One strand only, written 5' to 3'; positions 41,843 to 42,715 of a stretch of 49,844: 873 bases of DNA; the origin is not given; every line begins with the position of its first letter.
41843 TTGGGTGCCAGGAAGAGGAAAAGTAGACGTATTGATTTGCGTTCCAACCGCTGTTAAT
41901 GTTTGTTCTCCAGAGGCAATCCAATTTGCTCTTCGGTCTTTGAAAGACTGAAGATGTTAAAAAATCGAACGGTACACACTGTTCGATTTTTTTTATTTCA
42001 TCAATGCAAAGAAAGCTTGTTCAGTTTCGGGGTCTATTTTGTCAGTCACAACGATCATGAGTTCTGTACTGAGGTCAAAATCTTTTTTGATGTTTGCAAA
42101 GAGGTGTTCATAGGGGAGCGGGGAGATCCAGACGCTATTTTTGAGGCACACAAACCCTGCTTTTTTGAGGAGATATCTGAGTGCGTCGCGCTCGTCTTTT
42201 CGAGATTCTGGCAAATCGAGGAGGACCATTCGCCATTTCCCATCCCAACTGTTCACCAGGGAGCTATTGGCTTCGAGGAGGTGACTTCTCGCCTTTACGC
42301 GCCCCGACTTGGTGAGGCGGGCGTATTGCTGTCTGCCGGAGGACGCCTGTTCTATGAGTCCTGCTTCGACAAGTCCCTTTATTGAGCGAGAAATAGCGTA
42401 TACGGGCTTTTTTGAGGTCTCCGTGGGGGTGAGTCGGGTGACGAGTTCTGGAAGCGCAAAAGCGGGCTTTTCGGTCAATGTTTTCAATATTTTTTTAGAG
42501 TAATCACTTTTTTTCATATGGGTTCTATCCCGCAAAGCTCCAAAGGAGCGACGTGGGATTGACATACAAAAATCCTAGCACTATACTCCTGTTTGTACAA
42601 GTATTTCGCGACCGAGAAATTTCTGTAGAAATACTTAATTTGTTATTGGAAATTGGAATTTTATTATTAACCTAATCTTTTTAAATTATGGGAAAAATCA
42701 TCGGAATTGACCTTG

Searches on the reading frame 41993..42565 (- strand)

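Call 59: search_protein_families(library=pfam, proteins=[window:41993-42565:-], max_evalue=0.001)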
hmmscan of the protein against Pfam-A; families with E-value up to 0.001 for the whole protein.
window:41993-42565:- (190 aa): 3 families
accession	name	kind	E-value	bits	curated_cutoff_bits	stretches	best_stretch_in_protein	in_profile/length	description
PF20803.2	PaaX_M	-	1e-21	77.2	24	1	105-183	2-80/83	PaaX protein central Cas2-like domain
PF13463.12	HTH_27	-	0.00012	22.7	22.2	0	57-88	34-68/68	Winged helix DNA-binding domain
PF22665.2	DUF6293_C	-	0.00087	20.1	27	0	58-92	64-98/101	DUF6293 C-terminal winged helix domain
